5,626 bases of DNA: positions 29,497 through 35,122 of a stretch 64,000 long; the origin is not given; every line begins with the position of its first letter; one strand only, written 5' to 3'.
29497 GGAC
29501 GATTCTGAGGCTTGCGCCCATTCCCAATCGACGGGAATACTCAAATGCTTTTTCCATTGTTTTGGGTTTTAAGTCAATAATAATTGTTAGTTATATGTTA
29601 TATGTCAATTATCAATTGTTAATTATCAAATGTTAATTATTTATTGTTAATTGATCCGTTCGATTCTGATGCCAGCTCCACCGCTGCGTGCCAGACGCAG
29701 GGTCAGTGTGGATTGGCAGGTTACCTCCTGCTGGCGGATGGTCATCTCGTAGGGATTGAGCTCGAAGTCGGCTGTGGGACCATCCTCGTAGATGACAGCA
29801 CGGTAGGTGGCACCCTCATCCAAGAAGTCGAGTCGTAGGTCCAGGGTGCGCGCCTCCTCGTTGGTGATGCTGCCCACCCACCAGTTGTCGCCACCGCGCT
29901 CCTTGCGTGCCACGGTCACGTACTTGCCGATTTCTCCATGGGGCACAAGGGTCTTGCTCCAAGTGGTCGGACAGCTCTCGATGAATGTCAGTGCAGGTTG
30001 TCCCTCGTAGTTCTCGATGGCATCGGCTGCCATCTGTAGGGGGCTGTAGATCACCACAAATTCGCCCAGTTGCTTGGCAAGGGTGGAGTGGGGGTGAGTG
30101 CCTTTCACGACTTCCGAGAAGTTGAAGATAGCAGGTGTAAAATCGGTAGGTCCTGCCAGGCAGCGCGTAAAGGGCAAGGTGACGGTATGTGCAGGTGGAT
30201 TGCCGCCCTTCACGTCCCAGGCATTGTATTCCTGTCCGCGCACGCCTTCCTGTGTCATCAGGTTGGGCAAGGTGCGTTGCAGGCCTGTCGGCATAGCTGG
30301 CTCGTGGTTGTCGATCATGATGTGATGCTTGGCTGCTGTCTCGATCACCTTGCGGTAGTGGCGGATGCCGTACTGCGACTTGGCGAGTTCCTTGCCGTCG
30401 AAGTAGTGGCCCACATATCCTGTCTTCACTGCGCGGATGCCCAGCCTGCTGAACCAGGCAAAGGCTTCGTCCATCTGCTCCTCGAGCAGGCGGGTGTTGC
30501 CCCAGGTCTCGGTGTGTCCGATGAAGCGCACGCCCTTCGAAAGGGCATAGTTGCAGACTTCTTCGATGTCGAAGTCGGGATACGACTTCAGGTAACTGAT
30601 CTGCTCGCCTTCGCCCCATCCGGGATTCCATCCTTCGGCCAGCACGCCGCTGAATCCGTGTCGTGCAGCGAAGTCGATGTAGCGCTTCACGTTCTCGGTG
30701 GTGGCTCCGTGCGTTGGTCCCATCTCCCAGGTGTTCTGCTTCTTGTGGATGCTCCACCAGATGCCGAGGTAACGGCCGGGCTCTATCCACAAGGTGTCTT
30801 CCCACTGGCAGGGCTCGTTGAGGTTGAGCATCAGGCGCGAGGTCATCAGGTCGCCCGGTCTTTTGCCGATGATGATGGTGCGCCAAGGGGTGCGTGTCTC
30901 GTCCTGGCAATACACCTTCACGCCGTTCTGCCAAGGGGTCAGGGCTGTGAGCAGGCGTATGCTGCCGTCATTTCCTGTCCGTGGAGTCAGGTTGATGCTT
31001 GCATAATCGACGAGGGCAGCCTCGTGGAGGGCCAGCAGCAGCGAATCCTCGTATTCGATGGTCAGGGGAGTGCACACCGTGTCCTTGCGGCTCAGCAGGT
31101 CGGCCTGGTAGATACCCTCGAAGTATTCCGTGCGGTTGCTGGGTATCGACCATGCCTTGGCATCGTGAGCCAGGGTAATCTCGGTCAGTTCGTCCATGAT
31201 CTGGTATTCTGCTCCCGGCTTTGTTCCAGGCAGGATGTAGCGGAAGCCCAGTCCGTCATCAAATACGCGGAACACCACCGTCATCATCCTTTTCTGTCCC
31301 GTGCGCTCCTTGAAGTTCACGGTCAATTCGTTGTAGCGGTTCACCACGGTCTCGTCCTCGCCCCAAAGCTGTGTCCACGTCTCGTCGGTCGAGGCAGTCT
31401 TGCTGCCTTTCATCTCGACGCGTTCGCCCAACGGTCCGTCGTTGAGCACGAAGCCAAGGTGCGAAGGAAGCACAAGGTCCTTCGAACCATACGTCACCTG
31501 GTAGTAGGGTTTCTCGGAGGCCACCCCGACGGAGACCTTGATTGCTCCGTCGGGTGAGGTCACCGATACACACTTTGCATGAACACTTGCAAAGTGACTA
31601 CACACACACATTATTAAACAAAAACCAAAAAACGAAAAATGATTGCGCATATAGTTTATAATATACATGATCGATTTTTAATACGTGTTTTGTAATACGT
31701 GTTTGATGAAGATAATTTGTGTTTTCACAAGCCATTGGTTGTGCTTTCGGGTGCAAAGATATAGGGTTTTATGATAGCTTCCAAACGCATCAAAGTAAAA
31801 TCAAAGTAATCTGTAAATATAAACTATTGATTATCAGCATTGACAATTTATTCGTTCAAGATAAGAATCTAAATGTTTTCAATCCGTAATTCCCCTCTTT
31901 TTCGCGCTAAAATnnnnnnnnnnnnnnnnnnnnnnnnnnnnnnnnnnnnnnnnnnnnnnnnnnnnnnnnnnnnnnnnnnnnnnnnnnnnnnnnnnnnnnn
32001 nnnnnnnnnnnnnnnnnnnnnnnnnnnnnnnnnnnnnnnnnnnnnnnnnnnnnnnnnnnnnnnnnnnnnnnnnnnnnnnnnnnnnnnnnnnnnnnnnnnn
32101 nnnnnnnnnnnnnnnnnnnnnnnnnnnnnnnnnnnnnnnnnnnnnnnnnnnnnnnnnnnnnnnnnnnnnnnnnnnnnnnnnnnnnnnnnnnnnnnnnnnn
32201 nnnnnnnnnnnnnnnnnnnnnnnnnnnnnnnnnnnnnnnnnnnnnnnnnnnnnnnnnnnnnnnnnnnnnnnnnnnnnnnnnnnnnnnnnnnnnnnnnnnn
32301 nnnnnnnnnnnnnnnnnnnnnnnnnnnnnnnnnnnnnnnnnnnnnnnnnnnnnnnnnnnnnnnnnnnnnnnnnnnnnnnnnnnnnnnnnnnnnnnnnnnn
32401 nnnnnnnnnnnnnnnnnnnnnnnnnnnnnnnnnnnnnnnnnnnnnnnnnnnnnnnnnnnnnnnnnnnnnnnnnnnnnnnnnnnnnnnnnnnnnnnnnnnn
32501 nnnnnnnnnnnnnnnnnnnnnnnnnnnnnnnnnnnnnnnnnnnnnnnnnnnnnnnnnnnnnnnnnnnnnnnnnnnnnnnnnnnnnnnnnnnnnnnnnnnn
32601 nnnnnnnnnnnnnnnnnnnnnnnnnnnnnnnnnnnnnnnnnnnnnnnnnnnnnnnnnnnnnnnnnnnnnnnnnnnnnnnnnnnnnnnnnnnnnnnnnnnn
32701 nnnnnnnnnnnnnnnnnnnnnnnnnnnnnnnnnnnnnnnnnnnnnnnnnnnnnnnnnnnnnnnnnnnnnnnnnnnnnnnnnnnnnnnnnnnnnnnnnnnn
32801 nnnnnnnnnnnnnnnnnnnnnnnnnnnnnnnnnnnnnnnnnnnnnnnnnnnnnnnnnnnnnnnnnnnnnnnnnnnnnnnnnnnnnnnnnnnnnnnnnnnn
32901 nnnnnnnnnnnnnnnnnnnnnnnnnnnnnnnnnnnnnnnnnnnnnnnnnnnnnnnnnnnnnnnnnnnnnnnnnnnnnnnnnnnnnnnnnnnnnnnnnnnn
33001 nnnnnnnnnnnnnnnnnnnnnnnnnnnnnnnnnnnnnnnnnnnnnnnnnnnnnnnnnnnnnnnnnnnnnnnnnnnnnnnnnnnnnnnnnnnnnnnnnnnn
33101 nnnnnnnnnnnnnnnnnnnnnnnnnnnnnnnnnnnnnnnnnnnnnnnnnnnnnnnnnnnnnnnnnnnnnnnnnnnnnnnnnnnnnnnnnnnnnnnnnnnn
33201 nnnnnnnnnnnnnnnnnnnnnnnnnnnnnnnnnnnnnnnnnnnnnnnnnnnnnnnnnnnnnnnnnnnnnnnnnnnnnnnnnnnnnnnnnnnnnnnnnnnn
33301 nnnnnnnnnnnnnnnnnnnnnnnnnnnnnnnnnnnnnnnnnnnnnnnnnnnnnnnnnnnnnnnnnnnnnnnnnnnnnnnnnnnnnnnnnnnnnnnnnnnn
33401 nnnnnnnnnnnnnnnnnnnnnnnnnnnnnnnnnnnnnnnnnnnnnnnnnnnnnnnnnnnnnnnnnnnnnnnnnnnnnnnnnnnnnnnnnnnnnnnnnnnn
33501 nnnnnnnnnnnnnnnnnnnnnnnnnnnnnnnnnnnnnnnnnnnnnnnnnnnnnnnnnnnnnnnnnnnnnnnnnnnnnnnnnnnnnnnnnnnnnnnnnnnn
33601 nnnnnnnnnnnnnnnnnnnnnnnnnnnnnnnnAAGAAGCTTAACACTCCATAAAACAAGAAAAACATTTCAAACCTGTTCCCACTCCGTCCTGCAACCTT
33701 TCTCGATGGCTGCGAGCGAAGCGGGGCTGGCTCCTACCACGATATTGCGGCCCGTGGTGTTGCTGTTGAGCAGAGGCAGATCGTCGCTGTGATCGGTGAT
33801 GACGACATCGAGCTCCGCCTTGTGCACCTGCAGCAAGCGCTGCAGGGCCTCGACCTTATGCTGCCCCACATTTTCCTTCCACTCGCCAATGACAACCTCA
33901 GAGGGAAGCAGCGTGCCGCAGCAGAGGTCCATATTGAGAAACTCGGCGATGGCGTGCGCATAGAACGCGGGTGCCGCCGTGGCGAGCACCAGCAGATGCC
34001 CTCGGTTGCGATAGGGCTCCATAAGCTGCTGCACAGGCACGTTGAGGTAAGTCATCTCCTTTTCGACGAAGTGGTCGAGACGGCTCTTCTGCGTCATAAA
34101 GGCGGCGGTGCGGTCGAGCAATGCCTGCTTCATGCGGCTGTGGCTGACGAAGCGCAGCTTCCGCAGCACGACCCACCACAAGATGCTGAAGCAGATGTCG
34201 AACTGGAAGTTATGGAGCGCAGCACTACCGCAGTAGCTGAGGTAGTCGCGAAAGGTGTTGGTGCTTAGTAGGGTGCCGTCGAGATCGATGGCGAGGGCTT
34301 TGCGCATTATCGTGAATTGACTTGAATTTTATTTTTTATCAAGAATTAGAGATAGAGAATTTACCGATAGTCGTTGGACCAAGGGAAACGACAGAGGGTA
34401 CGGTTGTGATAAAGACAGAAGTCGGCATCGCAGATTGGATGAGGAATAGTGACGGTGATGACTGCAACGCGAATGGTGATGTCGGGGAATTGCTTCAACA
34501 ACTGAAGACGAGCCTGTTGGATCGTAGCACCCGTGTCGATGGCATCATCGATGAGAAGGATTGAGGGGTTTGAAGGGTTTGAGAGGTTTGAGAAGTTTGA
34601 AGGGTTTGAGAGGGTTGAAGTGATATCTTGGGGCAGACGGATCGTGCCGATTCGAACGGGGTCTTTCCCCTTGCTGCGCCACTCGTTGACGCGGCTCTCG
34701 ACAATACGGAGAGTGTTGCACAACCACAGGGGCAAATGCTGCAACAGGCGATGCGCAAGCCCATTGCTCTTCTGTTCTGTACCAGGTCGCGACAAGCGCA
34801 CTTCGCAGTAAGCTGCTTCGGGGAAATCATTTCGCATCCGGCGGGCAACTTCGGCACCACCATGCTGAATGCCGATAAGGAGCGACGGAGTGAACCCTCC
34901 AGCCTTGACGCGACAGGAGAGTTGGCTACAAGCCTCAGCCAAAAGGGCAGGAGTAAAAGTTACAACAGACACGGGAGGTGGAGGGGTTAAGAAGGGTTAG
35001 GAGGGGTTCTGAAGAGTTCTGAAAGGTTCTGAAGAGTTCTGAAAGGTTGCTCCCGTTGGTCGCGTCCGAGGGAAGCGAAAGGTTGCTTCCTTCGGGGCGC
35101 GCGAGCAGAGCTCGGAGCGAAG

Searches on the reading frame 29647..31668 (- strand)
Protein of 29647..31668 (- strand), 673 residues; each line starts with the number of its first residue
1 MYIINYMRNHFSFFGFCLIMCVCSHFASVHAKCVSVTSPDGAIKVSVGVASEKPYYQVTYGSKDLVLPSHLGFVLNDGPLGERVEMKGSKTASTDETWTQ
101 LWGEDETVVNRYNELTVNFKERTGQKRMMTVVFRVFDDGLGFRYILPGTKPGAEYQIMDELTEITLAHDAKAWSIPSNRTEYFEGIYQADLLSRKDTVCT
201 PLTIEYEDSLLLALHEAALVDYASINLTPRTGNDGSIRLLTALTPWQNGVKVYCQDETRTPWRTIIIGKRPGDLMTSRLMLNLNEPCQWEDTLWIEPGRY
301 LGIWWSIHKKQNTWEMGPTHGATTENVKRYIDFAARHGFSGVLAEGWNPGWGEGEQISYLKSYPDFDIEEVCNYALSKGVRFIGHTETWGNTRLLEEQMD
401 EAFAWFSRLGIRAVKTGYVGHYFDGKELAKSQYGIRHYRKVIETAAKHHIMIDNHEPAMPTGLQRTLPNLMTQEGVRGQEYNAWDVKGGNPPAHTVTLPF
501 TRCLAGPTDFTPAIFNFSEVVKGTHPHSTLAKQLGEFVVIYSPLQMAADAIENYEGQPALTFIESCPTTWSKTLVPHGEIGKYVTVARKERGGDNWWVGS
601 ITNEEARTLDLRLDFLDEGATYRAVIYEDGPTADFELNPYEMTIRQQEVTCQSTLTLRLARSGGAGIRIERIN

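Call 61: search_protein_families(library=pfam, proteins=[window:29647-31668:-], max_evalue=0.00001)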
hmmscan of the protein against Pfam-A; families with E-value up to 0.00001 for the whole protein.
window:29647-31668:- (673 aa): 3 families
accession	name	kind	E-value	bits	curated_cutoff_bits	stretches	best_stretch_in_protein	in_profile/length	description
PF10566.15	Glyco_hydro_97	-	2.6e-95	319.4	32.5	1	291-567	1-275/275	Glycoside hydrolase 97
PF14508.12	GH97_N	-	1.1e-63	215.2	25.3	1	36-286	1-229/229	Glycosyl-hydrolase 97 N-terminal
PF14509.12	GH97_C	-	1.7e-29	102.4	25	1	569-669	1-96/97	Glycosyl-hydrolase 97 C-terminal, oligomerisation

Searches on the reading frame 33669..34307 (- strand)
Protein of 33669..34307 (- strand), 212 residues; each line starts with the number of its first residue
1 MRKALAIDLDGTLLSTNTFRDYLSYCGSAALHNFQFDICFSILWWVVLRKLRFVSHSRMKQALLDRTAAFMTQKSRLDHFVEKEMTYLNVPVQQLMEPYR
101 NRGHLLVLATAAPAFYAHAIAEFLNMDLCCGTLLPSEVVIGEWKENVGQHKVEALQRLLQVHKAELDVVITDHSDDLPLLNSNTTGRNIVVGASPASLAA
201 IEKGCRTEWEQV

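Call 61: search_protein_families(library=pfam, proteins=[window:33669-34307:-], max_evalue=0.00001)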
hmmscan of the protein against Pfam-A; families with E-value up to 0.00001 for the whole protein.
window:33669-34307:- (212 aa): 1 family
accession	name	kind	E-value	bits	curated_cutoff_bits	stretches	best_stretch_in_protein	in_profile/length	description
PF12710.13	HAD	-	2.1e-15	58.1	27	1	7-180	3-188/189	haloacid dehalogenase-like hydrolase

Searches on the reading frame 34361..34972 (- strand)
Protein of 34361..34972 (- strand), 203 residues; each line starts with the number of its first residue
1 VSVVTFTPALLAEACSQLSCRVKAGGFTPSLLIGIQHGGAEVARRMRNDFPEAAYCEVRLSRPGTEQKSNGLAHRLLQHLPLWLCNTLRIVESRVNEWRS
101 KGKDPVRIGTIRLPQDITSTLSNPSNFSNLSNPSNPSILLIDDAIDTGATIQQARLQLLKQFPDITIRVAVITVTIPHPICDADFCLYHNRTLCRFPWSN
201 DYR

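Call 15: search_protein_families(library=pfam, proteins=[window:34361-34972:-])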
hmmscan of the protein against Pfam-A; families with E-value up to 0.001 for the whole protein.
window:34361-34972:- (203 aa): 1 family
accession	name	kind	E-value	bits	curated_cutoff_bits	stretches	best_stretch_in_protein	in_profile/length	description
PF00156.33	Pribosyltran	-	3.8e-06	26.7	26.3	1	26-171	27-122/158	Phosphoribosyl transferase domain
